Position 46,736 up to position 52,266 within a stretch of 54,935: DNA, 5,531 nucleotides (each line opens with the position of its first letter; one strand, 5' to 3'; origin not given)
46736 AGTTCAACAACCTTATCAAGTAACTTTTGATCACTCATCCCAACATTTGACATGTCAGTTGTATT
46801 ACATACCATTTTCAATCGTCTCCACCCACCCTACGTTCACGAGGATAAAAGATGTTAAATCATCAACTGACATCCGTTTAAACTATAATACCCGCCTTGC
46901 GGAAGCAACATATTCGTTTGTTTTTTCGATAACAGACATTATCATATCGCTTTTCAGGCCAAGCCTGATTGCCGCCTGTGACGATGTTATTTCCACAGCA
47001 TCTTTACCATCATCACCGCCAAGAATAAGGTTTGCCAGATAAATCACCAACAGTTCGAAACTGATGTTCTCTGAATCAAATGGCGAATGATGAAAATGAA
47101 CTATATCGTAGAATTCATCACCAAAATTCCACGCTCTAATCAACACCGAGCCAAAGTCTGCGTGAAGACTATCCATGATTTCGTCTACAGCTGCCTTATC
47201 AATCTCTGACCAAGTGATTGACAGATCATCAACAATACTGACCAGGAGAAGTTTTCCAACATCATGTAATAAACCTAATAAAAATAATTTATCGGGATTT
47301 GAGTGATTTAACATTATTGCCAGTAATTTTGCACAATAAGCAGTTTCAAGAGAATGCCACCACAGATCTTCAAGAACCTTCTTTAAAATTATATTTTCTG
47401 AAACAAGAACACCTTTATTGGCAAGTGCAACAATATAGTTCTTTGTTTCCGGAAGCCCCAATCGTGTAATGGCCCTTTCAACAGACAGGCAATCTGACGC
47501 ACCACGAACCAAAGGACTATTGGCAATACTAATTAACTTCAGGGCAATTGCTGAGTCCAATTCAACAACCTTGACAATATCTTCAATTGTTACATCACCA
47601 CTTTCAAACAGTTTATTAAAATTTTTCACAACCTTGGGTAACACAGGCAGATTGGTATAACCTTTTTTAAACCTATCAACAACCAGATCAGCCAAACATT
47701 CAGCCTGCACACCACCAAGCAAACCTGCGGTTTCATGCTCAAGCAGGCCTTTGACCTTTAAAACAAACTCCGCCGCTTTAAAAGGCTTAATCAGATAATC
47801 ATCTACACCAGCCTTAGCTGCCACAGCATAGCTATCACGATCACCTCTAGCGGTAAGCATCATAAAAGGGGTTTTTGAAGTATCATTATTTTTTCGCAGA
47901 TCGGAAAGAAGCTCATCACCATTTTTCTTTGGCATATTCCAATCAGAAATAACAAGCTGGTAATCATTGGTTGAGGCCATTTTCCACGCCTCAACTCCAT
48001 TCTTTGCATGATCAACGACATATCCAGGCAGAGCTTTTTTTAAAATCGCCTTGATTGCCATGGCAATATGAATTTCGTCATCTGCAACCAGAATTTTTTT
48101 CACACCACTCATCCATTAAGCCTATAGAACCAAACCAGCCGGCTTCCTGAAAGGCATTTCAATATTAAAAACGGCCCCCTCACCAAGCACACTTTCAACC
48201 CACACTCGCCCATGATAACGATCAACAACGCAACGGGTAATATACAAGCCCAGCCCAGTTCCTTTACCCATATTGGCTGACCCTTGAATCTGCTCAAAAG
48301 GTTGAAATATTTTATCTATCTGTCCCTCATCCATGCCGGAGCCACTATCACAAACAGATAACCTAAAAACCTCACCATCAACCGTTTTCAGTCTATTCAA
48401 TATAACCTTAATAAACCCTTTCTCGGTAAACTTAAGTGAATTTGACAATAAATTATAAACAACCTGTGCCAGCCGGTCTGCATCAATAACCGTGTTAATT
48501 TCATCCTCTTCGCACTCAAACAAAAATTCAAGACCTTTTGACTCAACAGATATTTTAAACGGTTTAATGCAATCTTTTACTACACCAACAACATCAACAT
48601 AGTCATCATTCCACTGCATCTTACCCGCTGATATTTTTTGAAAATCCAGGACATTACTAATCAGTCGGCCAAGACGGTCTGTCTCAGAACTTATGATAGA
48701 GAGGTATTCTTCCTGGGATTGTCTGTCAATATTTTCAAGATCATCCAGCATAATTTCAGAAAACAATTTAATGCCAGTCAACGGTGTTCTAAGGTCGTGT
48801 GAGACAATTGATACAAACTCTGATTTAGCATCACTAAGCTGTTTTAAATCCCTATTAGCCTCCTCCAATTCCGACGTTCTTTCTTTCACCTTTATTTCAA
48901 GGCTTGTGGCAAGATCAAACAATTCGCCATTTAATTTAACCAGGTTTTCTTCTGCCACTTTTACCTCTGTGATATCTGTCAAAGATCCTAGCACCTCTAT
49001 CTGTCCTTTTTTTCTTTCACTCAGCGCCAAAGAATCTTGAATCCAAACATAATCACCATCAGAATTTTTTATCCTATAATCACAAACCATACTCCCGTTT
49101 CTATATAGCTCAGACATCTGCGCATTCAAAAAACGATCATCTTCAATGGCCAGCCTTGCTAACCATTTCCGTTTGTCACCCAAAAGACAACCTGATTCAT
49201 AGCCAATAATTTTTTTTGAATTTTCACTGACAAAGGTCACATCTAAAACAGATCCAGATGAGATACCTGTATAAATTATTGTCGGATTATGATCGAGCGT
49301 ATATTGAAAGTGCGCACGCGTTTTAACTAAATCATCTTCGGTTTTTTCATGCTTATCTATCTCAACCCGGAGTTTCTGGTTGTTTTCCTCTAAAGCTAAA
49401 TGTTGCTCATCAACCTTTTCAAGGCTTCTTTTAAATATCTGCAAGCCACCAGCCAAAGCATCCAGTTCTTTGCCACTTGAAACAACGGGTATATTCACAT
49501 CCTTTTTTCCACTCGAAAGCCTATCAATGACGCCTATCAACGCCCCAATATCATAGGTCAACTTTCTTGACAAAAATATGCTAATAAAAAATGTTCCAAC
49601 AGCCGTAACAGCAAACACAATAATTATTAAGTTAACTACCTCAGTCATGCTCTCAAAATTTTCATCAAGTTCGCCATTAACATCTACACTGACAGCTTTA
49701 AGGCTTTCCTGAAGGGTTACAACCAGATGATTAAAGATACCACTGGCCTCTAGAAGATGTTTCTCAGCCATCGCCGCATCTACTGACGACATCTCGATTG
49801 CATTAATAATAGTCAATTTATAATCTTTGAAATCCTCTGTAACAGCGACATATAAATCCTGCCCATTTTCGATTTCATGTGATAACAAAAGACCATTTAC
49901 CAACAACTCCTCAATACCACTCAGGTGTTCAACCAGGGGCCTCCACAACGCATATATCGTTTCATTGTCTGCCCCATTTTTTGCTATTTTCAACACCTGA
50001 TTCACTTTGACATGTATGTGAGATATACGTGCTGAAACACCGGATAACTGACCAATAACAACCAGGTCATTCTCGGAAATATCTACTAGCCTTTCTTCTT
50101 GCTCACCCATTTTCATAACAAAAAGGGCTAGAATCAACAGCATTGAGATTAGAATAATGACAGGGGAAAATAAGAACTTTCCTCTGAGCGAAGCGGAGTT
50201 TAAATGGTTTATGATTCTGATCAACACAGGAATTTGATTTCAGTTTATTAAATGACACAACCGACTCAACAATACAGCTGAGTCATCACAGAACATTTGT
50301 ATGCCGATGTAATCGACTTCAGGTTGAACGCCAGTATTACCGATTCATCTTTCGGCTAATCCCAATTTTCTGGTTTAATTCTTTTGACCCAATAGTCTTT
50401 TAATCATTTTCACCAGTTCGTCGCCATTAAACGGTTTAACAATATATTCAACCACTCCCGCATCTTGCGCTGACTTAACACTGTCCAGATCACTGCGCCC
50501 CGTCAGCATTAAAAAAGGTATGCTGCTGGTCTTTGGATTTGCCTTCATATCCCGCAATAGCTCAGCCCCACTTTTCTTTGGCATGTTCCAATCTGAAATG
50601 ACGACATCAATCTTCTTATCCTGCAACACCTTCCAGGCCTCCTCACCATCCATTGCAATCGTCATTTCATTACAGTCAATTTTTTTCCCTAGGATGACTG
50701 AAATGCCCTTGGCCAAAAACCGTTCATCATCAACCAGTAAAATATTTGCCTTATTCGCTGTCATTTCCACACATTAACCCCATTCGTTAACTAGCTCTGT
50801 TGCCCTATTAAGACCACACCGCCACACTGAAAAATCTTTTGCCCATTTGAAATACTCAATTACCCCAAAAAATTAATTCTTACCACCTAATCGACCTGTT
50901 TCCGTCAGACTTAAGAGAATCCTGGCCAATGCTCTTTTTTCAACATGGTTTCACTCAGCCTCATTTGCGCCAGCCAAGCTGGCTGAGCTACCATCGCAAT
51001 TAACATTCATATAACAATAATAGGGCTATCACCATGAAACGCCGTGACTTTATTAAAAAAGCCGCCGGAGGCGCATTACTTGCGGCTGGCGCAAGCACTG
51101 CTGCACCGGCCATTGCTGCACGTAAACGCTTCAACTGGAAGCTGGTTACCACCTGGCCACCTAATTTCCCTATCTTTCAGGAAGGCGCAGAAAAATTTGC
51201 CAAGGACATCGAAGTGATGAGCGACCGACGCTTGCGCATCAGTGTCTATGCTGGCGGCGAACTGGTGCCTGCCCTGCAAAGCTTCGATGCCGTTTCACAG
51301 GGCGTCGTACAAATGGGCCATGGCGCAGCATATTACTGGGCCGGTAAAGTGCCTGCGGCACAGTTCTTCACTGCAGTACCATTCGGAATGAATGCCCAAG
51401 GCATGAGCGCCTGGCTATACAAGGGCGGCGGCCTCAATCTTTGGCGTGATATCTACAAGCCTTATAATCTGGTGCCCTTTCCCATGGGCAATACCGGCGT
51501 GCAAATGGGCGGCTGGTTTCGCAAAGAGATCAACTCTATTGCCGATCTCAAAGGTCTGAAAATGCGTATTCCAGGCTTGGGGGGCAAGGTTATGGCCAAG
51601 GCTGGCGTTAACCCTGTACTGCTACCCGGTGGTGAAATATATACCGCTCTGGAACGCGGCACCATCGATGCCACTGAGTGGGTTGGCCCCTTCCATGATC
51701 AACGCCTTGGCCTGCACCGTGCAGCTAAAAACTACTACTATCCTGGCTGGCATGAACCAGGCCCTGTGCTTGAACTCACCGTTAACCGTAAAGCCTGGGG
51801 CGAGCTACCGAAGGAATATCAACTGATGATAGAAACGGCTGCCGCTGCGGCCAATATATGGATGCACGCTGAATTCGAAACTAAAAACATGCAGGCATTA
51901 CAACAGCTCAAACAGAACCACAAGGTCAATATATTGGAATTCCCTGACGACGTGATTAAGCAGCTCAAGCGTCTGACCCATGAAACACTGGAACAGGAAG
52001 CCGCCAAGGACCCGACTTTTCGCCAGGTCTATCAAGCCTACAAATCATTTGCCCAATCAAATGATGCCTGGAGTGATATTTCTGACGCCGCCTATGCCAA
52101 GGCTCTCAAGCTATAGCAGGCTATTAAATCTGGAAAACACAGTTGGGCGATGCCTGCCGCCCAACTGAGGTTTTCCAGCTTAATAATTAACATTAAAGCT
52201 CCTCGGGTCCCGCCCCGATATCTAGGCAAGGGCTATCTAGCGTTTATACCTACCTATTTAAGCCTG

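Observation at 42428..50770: AT-rich eight-gene signalling cassette with no DNA-binding output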

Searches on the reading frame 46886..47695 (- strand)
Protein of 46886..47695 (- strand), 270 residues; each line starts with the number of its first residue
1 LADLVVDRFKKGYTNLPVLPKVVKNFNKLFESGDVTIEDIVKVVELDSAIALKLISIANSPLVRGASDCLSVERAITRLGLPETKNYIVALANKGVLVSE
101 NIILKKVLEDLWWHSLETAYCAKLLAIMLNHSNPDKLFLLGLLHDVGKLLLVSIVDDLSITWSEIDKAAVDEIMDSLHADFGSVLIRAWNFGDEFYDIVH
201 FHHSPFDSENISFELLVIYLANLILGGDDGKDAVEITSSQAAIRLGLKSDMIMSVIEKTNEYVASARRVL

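Call 58: search_solved_structures(query=window:46886-47695:-, max_evalue=0.01, show_alignments=4)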
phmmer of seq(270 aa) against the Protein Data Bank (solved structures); distinct sequences matched with E-value up to 0.01: 8.
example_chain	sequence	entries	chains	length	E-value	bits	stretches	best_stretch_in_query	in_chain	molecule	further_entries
3i7a_A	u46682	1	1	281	1.2e-17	67.4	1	8-213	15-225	Putative metal-dependent phosphohydrolase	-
3hc1_A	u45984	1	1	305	2.4e-17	66.5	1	8-204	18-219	uncharacterized HDOD domain protein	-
3m1t_A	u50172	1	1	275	1.3e-13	54.2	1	15-250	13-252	Putative phosphohydrolase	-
9qzk_A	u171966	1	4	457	3.3e-10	43.1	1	15-267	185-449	HDOD domain-containing protein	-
3p3q_A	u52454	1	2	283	3.7e-08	36.3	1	16-200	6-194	MmoQ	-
3ljx_A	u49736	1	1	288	1.6e-07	34.2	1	16-200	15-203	MmoQ Response regulator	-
3mem_A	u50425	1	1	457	1.6e-06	31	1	14-210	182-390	Putative signal transduction protein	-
1vqr_A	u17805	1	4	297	8.9e-05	25.3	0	11-90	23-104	hypothetical protein Cj0248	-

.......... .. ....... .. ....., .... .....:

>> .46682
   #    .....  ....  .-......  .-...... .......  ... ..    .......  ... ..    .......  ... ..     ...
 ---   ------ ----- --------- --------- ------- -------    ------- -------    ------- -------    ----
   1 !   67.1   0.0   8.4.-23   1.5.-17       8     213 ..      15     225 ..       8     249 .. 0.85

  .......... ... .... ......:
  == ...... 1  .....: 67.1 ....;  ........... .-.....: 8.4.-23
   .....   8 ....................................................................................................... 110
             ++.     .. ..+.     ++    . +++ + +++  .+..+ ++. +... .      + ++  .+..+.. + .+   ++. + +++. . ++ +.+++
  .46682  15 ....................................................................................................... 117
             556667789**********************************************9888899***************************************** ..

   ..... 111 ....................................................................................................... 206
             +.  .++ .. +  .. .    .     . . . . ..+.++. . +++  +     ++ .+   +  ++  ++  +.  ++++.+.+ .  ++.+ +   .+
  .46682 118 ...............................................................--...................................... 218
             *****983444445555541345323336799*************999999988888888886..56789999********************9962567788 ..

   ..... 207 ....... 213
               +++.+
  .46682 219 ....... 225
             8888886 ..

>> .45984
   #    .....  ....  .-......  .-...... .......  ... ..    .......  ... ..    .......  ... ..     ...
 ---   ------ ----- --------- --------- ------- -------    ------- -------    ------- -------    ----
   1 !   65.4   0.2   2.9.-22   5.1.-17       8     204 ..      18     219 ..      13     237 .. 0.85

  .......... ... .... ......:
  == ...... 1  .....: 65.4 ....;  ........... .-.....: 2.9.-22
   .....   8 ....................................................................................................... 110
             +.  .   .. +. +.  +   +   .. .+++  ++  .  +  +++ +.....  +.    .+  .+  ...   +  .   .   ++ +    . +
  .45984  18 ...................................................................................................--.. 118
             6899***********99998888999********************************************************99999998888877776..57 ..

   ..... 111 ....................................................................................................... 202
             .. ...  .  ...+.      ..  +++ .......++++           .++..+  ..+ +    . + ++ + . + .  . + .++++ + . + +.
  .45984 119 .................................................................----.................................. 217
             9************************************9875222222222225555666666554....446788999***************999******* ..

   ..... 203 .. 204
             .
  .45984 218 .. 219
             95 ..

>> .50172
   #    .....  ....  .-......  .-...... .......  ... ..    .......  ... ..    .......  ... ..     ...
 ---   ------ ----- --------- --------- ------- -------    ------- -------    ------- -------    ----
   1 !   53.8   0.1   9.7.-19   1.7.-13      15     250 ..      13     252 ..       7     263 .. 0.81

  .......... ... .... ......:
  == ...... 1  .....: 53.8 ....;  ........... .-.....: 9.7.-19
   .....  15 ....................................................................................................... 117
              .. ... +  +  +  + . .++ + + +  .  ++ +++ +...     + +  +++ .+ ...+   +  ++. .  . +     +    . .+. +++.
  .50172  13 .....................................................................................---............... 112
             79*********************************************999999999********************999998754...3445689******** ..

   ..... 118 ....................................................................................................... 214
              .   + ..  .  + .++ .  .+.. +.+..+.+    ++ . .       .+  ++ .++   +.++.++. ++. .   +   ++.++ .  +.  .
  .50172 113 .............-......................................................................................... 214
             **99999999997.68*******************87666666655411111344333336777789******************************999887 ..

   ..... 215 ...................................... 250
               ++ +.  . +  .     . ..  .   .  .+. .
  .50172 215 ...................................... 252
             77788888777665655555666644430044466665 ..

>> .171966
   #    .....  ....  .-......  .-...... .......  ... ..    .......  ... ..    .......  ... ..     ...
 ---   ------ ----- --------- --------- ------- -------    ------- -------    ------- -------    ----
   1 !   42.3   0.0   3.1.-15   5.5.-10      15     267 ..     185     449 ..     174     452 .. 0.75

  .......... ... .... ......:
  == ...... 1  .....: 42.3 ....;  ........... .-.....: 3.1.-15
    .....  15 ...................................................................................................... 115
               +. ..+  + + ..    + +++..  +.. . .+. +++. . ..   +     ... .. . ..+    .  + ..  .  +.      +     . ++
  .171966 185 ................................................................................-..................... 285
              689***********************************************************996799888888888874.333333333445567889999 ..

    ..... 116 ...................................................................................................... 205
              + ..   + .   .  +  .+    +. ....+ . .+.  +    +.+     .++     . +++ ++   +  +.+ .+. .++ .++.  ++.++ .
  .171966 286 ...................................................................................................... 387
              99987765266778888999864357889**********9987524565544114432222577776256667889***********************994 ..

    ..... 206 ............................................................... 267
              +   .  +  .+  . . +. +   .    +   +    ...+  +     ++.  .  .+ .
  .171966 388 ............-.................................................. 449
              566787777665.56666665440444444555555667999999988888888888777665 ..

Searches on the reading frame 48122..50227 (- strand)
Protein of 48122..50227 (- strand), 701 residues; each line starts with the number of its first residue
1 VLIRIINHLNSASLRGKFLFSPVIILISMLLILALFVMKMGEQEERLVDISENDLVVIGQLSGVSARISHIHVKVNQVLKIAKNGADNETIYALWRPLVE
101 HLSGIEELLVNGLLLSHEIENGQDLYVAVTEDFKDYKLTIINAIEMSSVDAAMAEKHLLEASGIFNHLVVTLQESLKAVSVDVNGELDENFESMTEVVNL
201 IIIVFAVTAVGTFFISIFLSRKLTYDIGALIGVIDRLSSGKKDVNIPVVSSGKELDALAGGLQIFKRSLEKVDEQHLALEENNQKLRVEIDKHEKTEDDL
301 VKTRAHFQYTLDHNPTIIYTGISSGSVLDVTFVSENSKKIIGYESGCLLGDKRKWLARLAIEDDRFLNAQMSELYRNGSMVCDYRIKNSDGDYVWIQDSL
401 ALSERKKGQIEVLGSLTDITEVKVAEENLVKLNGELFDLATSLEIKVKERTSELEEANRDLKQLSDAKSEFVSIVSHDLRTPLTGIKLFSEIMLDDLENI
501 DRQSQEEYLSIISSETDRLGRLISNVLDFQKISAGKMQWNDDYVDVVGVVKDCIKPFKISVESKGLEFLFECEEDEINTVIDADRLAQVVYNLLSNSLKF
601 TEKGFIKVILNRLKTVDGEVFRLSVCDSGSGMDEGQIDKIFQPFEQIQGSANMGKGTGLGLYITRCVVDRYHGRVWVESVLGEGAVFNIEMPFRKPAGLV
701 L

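Call 4: search_protein_families(library=pfam, proteins=[window:48122-50227:-], max_evalue=0.01)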
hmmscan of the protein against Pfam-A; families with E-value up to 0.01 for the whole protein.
window:48122-50227:- (701 aa): 4 families
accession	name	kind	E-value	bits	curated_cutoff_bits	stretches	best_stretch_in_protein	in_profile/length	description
PF02518.31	HATPase_c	-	4.2e-25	88.8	26.4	1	582-694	2-110/111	Histidine kinase-, DNA gyrase B-, and HSP90-like ATPase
PF00512.31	HisKA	-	3.3e-20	72.3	26.9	1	467-535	1-66/66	His Kinase A (phospho-acceptor) domain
PF08447.18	PAS_3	-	1.5e-10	41.6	25.6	1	331-410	2-82/89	PAS fold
PF00672.30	HAMP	-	0.00047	20.9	25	1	218-270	1-52/53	HAMP domain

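Call 5: search_protein_families(library=ncbifam, proteins=[window:48122-50227:-], max_evalue=0.01)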
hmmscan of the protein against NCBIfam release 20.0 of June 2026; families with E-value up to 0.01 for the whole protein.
window:48122-50227:- (701 aa): 80 families (the best 25 are shown)
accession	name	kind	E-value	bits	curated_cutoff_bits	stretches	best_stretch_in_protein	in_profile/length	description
NF033092.0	HK_WalK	equivalog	1.3e-49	169.3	725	2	463-693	367-594/594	cell wall metabolism sensor histidine kinase WalK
NF046044.1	PnpS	equivalog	1.4e-49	169.2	400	1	460-692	162-390/390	two-component system histidine kinase PnpS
NF047874.1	MASE3_PAS_HK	subfamily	1.7e-48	165.9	560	1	264-694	223-626/655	MASE3 domain-containing sensor histidine kinase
NF038297.2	hybrid_HK_HrmK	equivalog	6.3e-47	160.5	725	1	447-695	214-459/607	hybrid histidine kinase/response regulator HrmK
TIGR02956.1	TMAO_torS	equivalog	7.2e-47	160.1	676.5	1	423-695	405-684/967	TMAO reductase system sensor histidine kinase/response regulator TorS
NF008318.0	PRK11107.1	equivalog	3.3e-46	157.8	890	1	452-694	277-519/920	two-component sensor histidine kinase BarA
NF008302.0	PRK11091.1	equivalog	3.9e-45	154.3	838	1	456-692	271-504/779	aerobic respiration two-component sensor histidine kinase ArcB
NF011874.0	PRK15347.1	equivalog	6.3e-45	153.6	852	1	442-695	372-616/921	two component system sensor kinase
NF045911.1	TCSHisKinNblS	equivalog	1.8e-40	138.9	1000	1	463-691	383-618/621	two-component system sensor histidine kinase NblS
TIGR02966.1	phoR_proteo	equivalog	4.7e-40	137.6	334.2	1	460-690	106-332/333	phosphate regulon sensor histidine kinase PhoR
NF041947.1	LuxQ_Vibrio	equivalog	5.9e-40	136.9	1200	1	455-694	459-697/843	quorum-sensing autoinducer 2 sensor kinase/phosphatase LuxQ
NF040691.1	MtrAB_MtrB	equivalog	1.1e-35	123.6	450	1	442-695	245-494/507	MtrAB system histidine kinase MtrB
NF041210.1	his_kin_PieS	equivalog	1.1e-34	120.2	850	1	409-694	191-471/474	two component system sensor histidine kinase PieS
NF045595.1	HK_scytonemin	equivalog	2.9e-34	118.5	865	1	429-694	375-636/637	scytonemin biosynthesis sensor histidine kinase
NF006800.0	PRK09303.1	equivalog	3.6e-34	118.3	342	1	440-693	123-377/383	histidine kinase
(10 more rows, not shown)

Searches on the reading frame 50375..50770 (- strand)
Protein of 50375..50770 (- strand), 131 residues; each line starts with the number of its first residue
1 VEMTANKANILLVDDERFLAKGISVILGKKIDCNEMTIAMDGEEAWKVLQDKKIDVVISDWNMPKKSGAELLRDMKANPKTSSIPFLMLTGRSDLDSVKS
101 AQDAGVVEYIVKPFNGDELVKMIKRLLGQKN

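Call 4: search_protein_families(library=pfam, proteins=[window:50375-50770:-], max_evalue=0.01)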
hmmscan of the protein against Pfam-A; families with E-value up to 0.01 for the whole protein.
window:50375-50770:- (131 aa): 1 family
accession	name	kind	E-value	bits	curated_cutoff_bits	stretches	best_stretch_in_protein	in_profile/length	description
PF00072.30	Response_reg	-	1.4e-25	90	30.2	1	10-124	1-111/111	Response regulator receiver domain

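Call 5: search_protein_families(library=ncbifam, proteins=[window:50375-50770:-], max_evalue=0.01)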
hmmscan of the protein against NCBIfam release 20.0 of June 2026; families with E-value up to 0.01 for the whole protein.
window:50375-50770:- (131 aa): 101 families (the best 25 are shown)
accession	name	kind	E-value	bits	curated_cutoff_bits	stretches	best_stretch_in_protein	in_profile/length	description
TIGR02154.1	PhoB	equivalog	5e-23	81.6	296.2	1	8-127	3-120/226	phosphate regulon transcriptional regulator PhoB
NF053512.1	nitric_RR_NosR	exception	1.1e-20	74.1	400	1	10-129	1-117/422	response regulator c-di-GMP phosphodiesterase, NosR family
NF041734.1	resp_reg_RppA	equivalog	1.5e-20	73.6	250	1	9-126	2-117/229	two-component system response regulator RppA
NF007901.0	PRK10610.1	equivalog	3.1e-19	69.4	189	1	6-124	4-121/129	chemotaxis response regulator CheY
NF040689.1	MtrAB_MtrA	equivalog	3.6e-18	65.7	300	1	10-127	1-113/219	MtrAB system response regulator MtrA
NF008199.0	PRK10955.1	equivalog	1.9e-17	64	341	1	9-128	3-116/232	envelope stress response regulator transcription factor CpxR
NF007135.0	PRK09581.1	equivalog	1e-16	60.8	474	1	8-127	3-120/457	PleD family two-component system response regulator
NF006900.1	PRK09390.1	equivalog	1.3e-16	60.8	255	1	6-129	3-122/203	response regulator FixJ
NF008469.0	PRK11361.1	equivalog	2.8e-16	59.3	714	1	7-127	4-120/461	acetoacetate metabolism transcriptional regulator AtoC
TIGR01818.1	ntrC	equivalog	4.7e-16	58.6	558.6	1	10-129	1-116/463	nitrogen regulation protein NR(I)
NF041733.1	resp_reg_CseB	equivalog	5.9e-15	55.3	350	1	9-127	2-115/228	two-component system response regulator CseB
NF011695.0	PRK15115.1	equivalog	8.1e-15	54.5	763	1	3-129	2-124/445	two-component system response regulator GlrR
NF045944.1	ResRegRpaBCyano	equivalog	8.9e-15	54.7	330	1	11-127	1-112/229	response regulator transcription factor RpaB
NF045717.1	DVU0259_DivK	exception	9.2e-15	54.8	160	1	9-127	4-116/117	DVU0259 family response regulator domain-containing protein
NF047654.1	DiguCycDgcRLepto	equivalog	1.2e-14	53.9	500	1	9-123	4-116/295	diguanylate cyclase DgcR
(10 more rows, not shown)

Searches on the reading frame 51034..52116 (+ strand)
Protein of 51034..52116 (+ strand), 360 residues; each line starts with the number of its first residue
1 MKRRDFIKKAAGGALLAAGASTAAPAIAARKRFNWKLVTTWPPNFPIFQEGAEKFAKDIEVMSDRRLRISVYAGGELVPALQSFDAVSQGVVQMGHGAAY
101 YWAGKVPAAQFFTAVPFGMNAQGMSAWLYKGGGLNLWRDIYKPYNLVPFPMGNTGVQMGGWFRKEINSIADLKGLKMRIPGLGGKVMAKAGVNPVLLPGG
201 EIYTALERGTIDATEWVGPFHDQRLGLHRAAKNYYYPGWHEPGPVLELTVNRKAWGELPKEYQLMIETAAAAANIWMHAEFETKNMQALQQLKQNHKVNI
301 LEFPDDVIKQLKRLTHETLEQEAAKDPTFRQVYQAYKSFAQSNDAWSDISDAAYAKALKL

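Call 6: search_protein_families(library=pfam, proteins=[window:51034-52116:+], max_evalue=0.001)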
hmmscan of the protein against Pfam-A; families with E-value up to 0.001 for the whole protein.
window:51034-52116:+ (360 aa): 1 family
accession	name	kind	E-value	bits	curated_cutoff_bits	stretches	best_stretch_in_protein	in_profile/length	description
PF03480.18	DctP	-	2.1e-60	204.9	23.4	1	39-322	3-282/286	Bacterial extracellular solute-binding protein, family 7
